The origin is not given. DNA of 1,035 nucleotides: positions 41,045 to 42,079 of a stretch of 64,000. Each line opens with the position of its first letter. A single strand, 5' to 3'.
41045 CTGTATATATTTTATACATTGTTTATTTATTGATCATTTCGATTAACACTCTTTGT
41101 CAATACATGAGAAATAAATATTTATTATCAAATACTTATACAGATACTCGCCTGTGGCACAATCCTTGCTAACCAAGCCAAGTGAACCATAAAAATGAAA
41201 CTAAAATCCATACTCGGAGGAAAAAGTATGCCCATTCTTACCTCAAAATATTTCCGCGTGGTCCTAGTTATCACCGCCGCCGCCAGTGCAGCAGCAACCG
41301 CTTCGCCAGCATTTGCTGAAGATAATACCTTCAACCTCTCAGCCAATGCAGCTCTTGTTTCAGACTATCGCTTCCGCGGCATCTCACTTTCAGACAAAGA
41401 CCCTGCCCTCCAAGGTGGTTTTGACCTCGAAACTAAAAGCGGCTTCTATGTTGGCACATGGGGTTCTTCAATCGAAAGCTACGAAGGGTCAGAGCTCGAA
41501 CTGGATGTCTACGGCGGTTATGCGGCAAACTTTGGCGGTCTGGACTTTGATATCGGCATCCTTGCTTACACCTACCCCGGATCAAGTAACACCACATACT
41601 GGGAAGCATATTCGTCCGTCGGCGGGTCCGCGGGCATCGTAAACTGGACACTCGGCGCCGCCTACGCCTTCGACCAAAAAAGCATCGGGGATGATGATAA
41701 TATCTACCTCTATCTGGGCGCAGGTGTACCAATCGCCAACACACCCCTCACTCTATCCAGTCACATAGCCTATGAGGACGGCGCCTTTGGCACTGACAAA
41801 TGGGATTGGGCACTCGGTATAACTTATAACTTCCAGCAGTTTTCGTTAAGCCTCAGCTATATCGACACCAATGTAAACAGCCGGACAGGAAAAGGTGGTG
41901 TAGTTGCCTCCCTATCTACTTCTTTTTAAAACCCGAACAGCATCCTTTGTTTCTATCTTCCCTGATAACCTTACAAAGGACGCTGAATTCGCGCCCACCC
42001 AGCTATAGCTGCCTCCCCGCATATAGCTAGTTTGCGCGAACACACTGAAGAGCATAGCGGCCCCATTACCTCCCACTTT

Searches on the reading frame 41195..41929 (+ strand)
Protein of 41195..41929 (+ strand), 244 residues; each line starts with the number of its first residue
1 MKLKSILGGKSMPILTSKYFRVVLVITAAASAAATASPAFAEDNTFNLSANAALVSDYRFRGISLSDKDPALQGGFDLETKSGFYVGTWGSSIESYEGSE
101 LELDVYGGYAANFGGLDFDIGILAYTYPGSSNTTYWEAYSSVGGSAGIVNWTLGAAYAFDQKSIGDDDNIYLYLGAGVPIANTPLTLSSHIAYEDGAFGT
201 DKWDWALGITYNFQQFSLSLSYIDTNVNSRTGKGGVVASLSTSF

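Call 6: search_protein_families(library=pfam, proteins=[window:41195-41929:+])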
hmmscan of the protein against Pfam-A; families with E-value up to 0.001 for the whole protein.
window:41195-41929:+ (244 aa): 2 families
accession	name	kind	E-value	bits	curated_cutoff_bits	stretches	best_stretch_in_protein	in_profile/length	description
PF09694.16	Gcw_chp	-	1.8e-53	182.3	24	1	43-230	5-206/230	Bacterial protein of unknown function (Gcw_chp)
PF13609.12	Porin_4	-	1.5e-05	25.4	27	1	118-232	119-244/310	Gram-negative porin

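Call 7: search_protein_families(library=ncbifam, proteins=[window:41195-41929:+])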
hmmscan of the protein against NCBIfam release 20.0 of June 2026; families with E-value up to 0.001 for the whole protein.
window:41195-41929:+ (244 aa): 1 family
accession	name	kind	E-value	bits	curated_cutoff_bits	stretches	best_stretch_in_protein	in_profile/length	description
TIGR02001.1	gcw_chp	subfamily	5.3e-41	140.8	47.15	1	24-243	8-243/244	TorF family putative porin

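Call 10: find_homologous_proteins(query=window:41195-41929:+)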
Query window:41195-41929:+ (244 aa): 1342 proteins with E <= 0.001 among 2606 candidates; the best 120 are listed.
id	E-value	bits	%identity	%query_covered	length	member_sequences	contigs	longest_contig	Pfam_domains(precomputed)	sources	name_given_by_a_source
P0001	7.1e-147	505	100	95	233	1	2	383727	PF09694.17,PF13609.13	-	-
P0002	8.1e-120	417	79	95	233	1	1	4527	PF09694.17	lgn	-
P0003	1.2e-116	406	79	95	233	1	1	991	PF09694.17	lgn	-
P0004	3.6e-108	379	72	95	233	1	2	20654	PF09694.17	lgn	-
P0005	2.3e-101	356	68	95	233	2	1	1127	PF09694.17,PF13609.13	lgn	-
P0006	9.9e-99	348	68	95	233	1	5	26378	PF09694.17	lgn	-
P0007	3.0e-98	346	69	95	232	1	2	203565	PF09694.17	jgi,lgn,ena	-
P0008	6.8e-97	342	65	95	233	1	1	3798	PF09694.17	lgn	-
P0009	6.6e-94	332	68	92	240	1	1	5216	PF09694.17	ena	-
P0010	8.3e-94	332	66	95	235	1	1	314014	PF09694.17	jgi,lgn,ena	-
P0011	8.8e-92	325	66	98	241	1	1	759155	PF09694.17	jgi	jgi:uncharacterized protein (TIGR02001 family)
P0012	4.1e-91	323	65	95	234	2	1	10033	PF09694.17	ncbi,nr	ncbi:MAG: hypothetical protein JKY34_07665 [Kordiimonadaceae bacterium]|nr:hypothetical protein [Kor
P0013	4.3e-91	323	62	95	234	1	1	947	PF09694.17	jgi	-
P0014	6.9e-91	322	63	95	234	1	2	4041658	PF09694.17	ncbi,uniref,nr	ncbi:TorF family putative porin [Kordiimonas pumila]|uniref:TorF family putative porin n=1 Tax=Kordi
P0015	1.2e-90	321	64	100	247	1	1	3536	PF09694.17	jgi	jgi:uncharacterized protein (TIGR02001 family)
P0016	4.3e-90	319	65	95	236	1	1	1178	PF09694.17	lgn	-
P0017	5.1e-90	319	62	95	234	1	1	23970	PF09694.17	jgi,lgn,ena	-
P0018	1.2e-89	318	68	86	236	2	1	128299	PF09694.17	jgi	-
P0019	1.6e-89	317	63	95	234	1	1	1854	PF09694.17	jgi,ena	-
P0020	3.2e-89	317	63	95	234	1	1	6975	PF09694.17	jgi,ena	-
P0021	6.9e-89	315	64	92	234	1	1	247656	PF09694.17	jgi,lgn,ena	-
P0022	1.5e-88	314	64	95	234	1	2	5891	PF09694.17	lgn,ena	-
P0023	9.2e-88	312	62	95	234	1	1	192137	PF09694.17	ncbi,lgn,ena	-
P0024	9.8e-88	312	63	95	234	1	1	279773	PF09694.17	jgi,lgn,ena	-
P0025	1.8e-87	311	64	95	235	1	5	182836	PF09694.17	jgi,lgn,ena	-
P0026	2.4e-87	310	65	91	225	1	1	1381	PF09694.17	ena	-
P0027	2.5e-87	310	66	87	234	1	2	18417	PF09694.17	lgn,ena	-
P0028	1.7e-86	308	60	96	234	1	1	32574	PF09694.17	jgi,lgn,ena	-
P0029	3.3e-86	307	65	91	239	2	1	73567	PF09694.17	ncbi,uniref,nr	ncbi:TorF family putative porin [Kordiimonas aestuarii]|uniref:TorF family putative porin n=1 Tax=Ko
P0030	3.8e-86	306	62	95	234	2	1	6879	PF09694.17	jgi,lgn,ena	-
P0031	1.1e-85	305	60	95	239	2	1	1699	PF09694.17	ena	-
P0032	2.0e-85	304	61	95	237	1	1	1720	PF09694.17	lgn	-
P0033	2.6e-85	304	66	82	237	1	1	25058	PF09694.17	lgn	-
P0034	3.0e-85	304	60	96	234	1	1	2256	PF09694.17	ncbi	ncbi:MAG: TorF family putative porin [Kordiimonas sp.]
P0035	6.5e-85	302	60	95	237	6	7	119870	PF09694.17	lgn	-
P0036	9.6e-85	302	65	92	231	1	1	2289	PF09694.17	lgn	-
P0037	1.1e-84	302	62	94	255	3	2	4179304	PF09694.17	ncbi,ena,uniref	ncbi:TorF family putative porin [Kordiimonas sp.]|uniref:TorF family putative porin n=1 Tax=Kordiimo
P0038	2.4e-84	301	60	91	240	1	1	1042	PF09694.17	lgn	-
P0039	2.8e-84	300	59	95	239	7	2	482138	PF09694.17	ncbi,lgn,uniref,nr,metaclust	ncbi:TorF family putative porin [Kordiimonas gwangyangensis]|uniref:TorF family putative porin n=1 T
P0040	3.2e-84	300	62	95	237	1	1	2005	PF09694.17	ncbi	-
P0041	3.6e-84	300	65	84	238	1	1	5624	PF09694.17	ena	-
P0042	6.2e-84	299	61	95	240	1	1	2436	PF09694.17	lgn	-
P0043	6.9e-83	296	64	85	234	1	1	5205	PF09694.17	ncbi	-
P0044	8.1e-83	296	62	91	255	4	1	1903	PF09694.17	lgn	-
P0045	8.3e-83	296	61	95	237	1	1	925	PF09694.17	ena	-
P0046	1.0e-82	295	64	86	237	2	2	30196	PF09694.17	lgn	-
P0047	1.2e-82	295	61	94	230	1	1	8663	PF09694.17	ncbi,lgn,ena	-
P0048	1.4e-82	295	62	91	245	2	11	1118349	PF09694.17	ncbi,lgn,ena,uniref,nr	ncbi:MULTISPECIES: TorF family putative porin [Kordiimonas]|uniref:TorF family putative porin n=1 Ta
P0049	2.8e-82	294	58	95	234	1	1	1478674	PF09694.17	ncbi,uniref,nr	ncbi:exported protein [Kordiimonas sediminis]|uniref:Exported protein n=1 Tax=Kordiimonas sediminis 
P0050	2.9e-82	294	61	91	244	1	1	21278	PF09694.17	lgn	-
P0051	4.4e-82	293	59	95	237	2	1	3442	PF09694.17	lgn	-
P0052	5.3e-82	293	59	95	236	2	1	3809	PF09694.17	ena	-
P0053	5.4e-82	293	60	95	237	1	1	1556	PF09694.17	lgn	-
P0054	7.7e-82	292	66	84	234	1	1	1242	PF09694.17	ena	-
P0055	9.9e-82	292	66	83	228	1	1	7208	PF09694.17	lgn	-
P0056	1.2e-81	292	61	91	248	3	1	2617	PF09694.17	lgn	-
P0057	1.7e-81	291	62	89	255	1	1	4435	PF09694.17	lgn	-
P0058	2.1e-81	291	60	95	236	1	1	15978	PF09694.17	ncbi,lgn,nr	ncbi:MAG: hypothetical protein EP335_06475 [Alphaproteobacteria bacterium]|nr:MAG: hypothetical prot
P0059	2.3e-81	291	58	92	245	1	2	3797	PF09694.17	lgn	-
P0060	2.8e-81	291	66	82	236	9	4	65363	PF09694.17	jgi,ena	-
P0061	3.2e-81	290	59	95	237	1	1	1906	PF09694.17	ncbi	-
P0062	6.0e-81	289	59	95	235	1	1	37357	PF09694.17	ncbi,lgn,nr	ncbi:MAG: hypothetical protein HWE25_11115 [Alphaproteobacteria bacterium]|nr:hypothetical protein [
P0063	9.2e-81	289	63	83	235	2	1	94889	PF09694.17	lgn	-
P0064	6.5e-80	286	62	91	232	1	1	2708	PF09694.17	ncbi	-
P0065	8.2e-80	286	59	95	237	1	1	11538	PF09694.17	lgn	-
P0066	9.1e-80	286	62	92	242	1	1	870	PF09694.17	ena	-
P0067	1.3e-79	285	59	95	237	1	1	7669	PF09694.17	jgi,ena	-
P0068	1.5e-78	282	56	95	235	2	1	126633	PF09694.17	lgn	-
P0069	1.9e-78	281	60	91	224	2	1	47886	PF09694.17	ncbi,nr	ncbi:MAG: hypothetical protein COB37_10905 [Kordiimonadales bacterium]|nr:MAG: hypothetical protein 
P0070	1.9e-78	281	60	96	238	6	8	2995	PF09694.17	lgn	-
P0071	3.0e-78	281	58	95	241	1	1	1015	PF09694.17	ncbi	-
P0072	3.7e-78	280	59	92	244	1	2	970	PF09694.17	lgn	-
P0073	4.7e-78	280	58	95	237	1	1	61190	PF09694.17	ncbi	-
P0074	6.8e-78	279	56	95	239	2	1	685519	PF09694.17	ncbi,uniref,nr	ncbi:TorF family putative porin [Kordiimonas marina]|uniref:TorF family putative porin n=1 Tax=Kordi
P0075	1.1e-77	279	63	82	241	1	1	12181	PF09694.17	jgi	jgi:uncharacterized protein (TIGR02001 family)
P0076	1.2e-77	279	60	91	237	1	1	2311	PF09694.17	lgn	-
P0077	4.7e-77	277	59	96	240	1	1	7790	PF09694.17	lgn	-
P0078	8.8e-77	276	58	91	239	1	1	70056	PF09694.17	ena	-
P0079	2.6e-76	274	57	91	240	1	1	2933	PF09694.17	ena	-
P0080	3.2e-76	274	61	95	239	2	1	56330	PF09694.17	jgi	-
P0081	5.5e-76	273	58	95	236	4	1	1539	PF09694.17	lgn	-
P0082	6.8e-76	273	61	92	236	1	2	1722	PF09694.17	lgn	-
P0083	8.3e-76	273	56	95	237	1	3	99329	PF09694.17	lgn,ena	-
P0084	1.6e-75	272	57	95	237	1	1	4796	PF09694.17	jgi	-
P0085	1.7e-75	272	62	87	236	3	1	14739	PF09694.17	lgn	-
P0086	3.4e-75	271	57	95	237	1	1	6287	PF09694.17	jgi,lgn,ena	-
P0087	5.5e-75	270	57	91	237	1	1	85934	PF09694.17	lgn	-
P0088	6.9e-75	270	56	94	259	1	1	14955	PF09694.17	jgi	jgi:uncharacterized protein (TIGR02001 family)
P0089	9.1e-75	269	58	95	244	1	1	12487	PF09694.17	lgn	-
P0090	1.4e-74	269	55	95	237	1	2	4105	PF09694.17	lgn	-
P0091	6.2e-74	266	57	87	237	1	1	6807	PF09694.17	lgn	-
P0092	6.9e-74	266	56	95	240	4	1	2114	PF09694.17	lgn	-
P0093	9.3e-74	266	61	82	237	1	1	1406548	PF09694.17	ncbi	-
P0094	1.8e-73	265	59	86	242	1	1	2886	PF09694.17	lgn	-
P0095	6.7e-73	263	60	83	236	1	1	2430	PF09694.17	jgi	-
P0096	1.2e-72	262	55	94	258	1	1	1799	PF09694.17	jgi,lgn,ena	-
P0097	1.3e-72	262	55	96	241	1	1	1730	PF09694.17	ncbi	-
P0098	1.7e-72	262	56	95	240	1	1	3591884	PF09694.17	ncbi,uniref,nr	ncbi:TorF family putative porin [Gimibacter soli]|uniref:TorF family putative porin n=1 Tax=Gimibact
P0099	4.5e-72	260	54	91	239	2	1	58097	PF09694.17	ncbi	-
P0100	6.6e-72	260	55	93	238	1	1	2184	PF09694.17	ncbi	-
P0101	1.1e-71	259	56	86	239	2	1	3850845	PF09694.17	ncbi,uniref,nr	ncbi:TorF family putative porin [Kordiimonas sp. SCSIO 12603]|uniref:TorF family putative porin n=1 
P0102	1.1e-71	259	57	87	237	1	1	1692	PF09694.17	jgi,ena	-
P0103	1.7e-71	258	55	91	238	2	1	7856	PF09694.17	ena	-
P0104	2.1e-71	258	53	94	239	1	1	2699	PF09694.17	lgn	-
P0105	2.3e-71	258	55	86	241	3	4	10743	PF09694.17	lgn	-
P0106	2.3e-71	258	60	83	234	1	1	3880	PF09694.17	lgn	-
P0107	6.6e-71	257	56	95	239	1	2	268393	PF09694.17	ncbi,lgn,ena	-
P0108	2.1e-69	252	53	91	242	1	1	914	PF09694.17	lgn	-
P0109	4.8e-69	250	51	95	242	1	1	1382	PF09694.17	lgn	-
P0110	5.6e-69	250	52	94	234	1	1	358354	PF09694.17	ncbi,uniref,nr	ncbi:TorF family putative porin [Kordiimonas aquimaris]|uniref:TorF family putative porin n=1 Tax=Ko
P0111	6.8e-69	250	53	91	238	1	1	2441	PF09694.17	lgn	-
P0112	7.4e-69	250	64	71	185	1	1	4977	PF09694.17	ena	-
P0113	8.0e-69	250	57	89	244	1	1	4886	PF09694.17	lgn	-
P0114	9.0e-69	250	55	83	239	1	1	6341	PF09694.17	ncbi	-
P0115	4.9e-68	247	56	90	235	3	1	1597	PF09694.17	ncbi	-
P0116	1.5e-67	246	55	89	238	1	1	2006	PF09694.17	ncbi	-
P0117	2.8e-67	245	53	96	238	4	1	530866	PF09694.17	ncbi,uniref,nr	ncbi:TorF family putative porin [Kordiimonas laminariae]|uniref:TorF family putative porin n=1 Tax=K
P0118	5.5e-67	244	49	95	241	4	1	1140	PF09694.17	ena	-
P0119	2.1e-66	242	53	91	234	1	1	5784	PF09694.17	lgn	-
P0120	4.6e-66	241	53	91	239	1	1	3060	PF09694.17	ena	-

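Call 12: find_related_loci(query=A1, collection=genome_contigs, flank=3000)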
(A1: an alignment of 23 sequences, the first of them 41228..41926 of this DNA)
Query A1 (233 aa) in genome_contigs; peptide patterns used: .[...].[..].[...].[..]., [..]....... (x = any residue, [..] = any of these).
357 stretches matched a pattern; 126 encode a relative of the query (tblastn E <= 1e-3); the best 80 are kept; 80 distinct loci.
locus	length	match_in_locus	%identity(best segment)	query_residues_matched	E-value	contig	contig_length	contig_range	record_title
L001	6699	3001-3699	68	1-233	5e-106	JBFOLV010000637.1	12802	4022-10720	MAG: Kordiimonas sp. isolate E07Bin-3-1 c_000000000638, whole genome shotgun sequence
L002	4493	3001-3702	65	1-233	7e-94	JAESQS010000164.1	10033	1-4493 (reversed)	MAG: Kordiimonadaceae bacterium isolate NORP235 CoAssembly_1865290, whole genome shotgun sequence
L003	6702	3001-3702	62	1-233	3e-91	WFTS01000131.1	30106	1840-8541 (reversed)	MAG: Kordiimonadales bacterium isolate S139_36 k151_525620, whole genome shotgun sequence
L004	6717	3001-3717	61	1-233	5e-91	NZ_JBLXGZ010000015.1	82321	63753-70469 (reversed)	MAG: Kordiimonas sp. isolate ET05-09 T05maxbin_out.036_metabat.2RE.5K@15, whole genome shotgun sequence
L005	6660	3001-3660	65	13-233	9e-91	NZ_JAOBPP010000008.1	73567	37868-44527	Kordiimonas aestuarii strain JCM 17742 SW46_14_73567, whole genome shotgun sequence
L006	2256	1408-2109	60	4-233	1e-92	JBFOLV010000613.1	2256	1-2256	MAG: Kordiimonas sp. isolate E07Bin-3-1 c_000000000613, whole genome shotgun sequence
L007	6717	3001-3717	59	1-233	4e-89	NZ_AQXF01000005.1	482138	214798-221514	Kordiimonas gwangyangensis DSM 19435 = JCM 12864 strain DSM 19435 B150DRAFT_scaffold_4.5_C, whole genome shotgun sequenc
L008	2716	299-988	61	4-233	5e-90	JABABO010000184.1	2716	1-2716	MAG: Kordiimonadaceae bacterium isolate bin65o c_000000961961, whole genome shotgun sequence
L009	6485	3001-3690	61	1-233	2e-87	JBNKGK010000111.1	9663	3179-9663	MAG: Kordiimonas sp. isolate E1E2.bin.30.strict NODE_111_length_9663_cov_3.873253, whole genome shotgun sequence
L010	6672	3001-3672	61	11-233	2e-87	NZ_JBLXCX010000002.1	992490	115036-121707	MAG: Kordiimonas sp. isolate ES17-10 S17maxbin_out.042RE.5K@2, whole genome shotgun sequence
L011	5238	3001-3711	59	1-233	4e-87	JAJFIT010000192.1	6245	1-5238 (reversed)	MAG: Alphaproteobacteria bacterium isolate OFTM11 OFTM11_191, whole genome shotgun sequence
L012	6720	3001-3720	59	1-233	3e-87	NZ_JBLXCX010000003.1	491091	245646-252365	MAG: Kordiimonas sp. isolate ES17-10 S17maxbin_out.042RE.5K@3, whole genome shotgun sequence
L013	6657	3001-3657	60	11-233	3e-86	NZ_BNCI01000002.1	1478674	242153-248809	Kordiimonas sediminis strain KCTC 42590 sequence02, whole genome shotgun sequence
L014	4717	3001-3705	59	1-233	1e-85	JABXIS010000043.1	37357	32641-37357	MAG: Alphaproteobacteria bacterium isolate HF-Din21 c_000000024114, whole genome shotgun sequence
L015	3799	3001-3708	60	1-233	2e-85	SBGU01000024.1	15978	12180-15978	MAG: Alphaproteobacteria bacterium isolate M2405 scaffold_462_1, whole genome shotgun sequence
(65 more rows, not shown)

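Call 17: find_related_loci(query=A1, collection=metagenome_contigs, flank=1500)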
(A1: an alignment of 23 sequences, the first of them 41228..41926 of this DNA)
Query A1 (233 aa) in metagenome_contigs; peptide patterns used: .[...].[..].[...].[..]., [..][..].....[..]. (x = any residue, [..] = any of these).
600 stretches matched a pattern (row limit reached: there are more); 543 encode a relative of the query (tblastn E <= 1e-3); the best 80 are kept; 80 distinct loci.
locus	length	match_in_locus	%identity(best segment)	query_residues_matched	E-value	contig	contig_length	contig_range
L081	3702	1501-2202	63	1-233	7e-94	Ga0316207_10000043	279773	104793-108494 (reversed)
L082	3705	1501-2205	64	3-233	2e-92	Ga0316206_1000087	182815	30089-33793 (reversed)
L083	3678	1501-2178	62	10-233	2e-88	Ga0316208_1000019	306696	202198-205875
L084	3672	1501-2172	62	12-233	1e-86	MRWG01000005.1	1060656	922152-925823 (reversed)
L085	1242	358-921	68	30-216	8e-87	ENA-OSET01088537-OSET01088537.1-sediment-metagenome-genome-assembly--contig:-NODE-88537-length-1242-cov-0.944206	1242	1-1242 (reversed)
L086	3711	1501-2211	57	1-233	5e-81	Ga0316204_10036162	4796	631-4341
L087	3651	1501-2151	55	13-233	3e-76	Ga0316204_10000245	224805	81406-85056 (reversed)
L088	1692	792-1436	57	22-233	4e-79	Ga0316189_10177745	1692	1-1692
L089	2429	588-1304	49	1-233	9e-65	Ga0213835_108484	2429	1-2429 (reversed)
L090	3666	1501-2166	46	15-233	9e-56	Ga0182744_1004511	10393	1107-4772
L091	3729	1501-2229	44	9-233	7e-54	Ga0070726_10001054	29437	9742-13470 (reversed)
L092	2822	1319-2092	41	9-233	4e-50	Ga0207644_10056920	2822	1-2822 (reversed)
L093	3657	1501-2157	43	25-233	7e-49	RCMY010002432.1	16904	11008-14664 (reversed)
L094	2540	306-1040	41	10-233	8e-47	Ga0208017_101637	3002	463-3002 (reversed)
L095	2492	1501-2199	39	8-233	6e-46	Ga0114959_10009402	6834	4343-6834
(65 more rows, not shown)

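Call 18: find_encoding_contigs(protein=P0002, flank=2500, max_places=3)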
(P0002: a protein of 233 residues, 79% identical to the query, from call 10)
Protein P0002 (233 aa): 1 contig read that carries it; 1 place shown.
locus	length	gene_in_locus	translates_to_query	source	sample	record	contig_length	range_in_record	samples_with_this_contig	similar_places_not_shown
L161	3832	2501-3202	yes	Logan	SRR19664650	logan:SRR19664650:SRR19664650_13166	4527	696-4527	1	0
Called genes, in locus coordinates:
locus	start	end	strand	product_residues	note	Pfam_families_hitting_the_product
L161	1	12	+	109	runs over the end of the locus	-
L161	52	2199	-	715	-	PF00270:DEAD (weak), PF04851:ResIII, PF17757:UvrB_inter, PF27431:UvrB_3rd, PF00271:Helicase_C, PF12344:UvrB, PF02151:UVR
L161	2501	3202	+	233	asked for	PF09694:Gcw_chp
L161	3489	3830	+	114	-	?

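Call 19: find_encoding_contigs(protein=P0004, flank=2500, max_places=3)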
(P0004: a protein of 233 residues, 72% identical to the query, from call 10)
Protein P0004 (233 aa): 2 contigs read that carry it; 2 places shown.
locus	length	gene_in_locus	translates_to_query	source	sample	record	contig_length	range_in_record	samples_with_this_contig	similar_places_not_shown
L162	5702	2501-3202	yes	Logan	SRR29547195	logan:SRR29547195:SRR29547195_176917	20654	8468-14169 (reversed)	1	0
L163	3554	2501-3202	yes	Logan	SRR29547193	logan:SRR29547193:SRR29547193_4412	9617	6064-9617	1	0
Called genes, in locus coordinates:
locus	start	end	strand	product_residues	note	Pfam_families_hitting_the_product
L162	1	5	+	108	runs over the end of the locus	-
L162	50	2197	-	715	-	PF00270:DEAD (weak), PF04851:ResIII, PF17757:UvrB_inter, PF27431:UvrB_3rd, PF00271:Helicase_C, PF12344:UvrB, PF02151:UVR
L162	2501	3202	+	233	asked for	PF09694:Gcw_chp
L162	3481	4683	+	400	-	PF00155:Aminotran_1_2, PF01041:DegT_DnrJ_EryC1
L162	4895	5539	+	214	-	PF00892:EamA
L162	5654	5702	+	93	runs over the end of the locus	PF01022:HTH_5, PF12840:HTH_20 (weak)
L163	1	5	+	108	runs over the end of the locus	-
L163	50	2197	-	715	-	PF00270:DEAD (weak), PF04851:ResIII, PF17757:UvrB_inter, PF27431:UvrB_3rd, PF00271:Helicase_C, PF12344:UvrB, PF02151:UVR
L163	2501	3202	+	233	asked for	PF09694:Gcw_chp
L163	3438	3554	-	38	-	?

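Call 20: find_encoding_contigs(protein=P0006, flank=2500, max_places=3)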
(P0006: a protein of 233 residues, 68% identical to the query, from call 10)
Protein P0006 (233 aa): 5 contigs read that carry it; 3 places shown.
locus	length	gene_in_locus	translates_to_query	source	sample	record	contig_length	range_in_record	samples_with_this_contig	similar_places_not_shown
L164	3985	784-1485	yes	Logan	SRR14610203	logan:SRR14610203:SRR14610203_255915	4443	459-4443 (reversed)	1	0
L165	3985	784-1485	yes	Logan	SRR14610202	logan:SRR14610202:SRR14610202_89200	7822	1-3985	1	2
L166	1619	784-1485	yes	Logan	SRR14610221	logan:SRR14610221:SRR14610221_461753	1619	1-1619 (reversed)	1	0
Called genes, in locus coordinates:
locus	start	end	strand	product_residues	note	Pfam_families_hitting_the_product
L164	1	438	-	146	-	?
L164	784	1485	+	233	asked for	PF09694:Gcw_chp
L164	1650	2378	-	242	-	-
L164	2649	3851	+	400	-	PF00155:Aminotran_1_2, PF01041:DegT_DnrJ_EryC1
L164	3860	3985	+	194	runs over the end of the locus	?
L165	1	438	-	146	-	?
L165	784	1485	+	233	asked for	PF09694:Gcw_chp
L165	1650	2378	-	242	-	-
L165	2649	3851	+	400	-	PF00155:Aminotran_1_2, PF01041:DegT_DnrJ_EryC1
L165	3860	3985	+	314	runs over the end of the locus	-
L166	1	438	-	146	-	?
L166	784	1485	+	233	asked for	PF09694:Gcw_chp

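Call 21: find_encoding_contigs(protein=P0007, flank=2500, max_places=3)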
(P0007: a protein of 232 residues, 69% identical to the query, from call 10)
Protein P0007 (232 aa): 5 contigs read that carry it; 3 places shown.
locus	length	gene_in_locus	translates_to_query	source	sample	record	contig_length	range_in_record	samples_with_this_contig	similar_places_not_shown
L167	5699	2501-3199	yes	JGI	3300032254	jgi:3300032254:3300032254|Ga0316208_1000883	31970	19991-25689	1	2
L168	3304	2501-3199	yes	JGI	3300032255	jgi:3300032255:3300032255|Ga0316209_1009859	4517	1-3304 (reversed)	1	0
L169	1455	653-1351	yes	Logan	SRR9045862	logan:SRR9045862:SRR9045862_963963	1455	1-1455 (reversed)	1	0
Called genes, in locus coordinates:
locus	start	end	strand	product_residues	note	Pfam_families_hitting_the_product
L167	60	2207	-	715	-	PF00270:DEAD (weak), PF04851:ResIII, PF13604:AAA_30 (faint), PF17757:UvrB_inter, PF27431:UvrB_3rd, PF00271:Helicase_C, PF12344:UvrB, PF02151:UVR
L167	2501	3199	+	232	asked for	PF09694:Gcw_chp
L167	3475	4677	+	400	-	PF00155:Aminotran_1_2, PF01041:DegT_DnrJ_EryC1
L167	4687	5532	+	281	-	PF00892:EamA, PF00893:Multi_Drug_Res (faint), PF00892:EamA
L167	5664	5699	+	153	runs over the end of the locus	PF00210:Ferritin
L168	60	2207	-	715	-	PF00270:DEAD (weak), PF04851:ResIII, PF13604:AAA_30 (faint), PF17757:UvrB_inter, PF27431:UvrB_3rd, PF00271:Helicase_C, PF12344:UvrB, PF02151:UVR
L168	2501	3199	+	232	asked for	PF09694:Gcw_chp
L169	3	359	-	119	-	?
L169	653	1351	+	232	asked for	PF09694:Gcw_chp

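Call 23: find_encoding_contigs(protein=P0003, flank=1500, max_places=2)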
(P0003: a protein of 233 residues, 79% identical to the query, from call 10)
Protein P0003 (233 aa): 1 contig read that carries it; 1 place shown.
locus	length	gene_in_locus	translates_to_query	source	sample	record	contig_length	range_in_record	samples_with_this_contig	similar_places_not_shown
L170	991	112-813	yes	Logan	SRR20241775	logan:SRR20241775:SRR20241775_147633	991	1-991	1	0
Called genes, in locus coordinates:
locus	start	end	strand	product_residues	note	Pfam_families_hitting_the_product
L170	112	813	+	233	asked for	PF09694:Gcw_chp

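Call 24: find_encoding_contigs(protein=P0005, flank=1500, max_places=2)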
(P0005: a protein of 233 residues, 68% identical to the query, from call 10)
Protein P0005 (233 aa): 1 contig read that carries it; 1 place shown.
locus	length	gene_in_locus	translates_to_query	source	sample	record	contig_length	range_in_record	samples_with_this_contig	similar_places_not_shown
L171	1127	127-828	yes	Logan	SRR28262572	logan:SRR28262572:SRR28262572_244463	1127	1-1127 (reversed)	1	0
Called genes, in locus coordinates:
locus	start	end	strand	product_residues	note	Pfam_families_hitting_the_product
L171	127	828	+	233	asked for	PF09694:Gcw_chp, PF13609:Porin_4 (weak)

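Call 25: find_encoding_contigs(protein=P0008, flank=1500, max_places=2)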
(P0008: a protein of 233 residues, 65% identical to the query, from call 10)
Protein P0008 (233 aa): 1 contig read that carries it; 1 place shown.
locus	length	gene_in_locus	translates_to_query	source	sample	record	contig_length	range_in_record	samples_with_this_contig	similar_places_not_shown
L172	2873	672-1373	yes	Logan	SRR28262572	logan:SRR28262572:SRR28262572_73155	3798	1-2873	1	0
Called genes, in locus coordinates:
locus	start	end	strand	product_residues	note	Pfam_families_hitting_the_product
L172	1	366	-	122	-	?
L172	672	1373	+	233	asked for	PF09694:Gcw_chp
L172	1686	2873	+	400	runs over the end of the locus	PF00155:Aminotran_1_2, PF01041:DegT_DnrJ_EryC1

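Call 26: find_encoding_contigs(protein=P0009, flank=1500, max_places=2)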
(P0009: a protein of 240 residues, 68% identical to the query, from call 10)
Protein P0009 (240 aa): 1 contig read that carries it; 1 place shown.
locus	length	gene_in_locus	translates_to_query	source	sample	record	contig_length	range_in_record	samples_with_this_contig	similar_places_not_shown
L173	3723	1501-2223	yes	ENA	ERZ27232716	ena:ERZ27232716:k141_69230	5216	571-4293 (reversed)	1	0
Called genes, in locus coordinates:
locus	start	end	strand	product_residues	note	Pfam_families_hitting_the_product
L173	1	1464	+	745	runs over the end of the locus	PF02743:dCache_1, PF00672:HAMP, PF00015:MCPsignal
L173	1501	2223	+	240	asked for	PF09694:Gcw_chp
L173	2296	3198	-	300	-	PF02129:Peptidase_S15 (weak), PF20434:BD-FAE, PF00561:Abhydrolase_1, PF12146:Hydrolase_4, PF12697:Abhydrolase_6, PF00326:Peptidase_S9 (weak)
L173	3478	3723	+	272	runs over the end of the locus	?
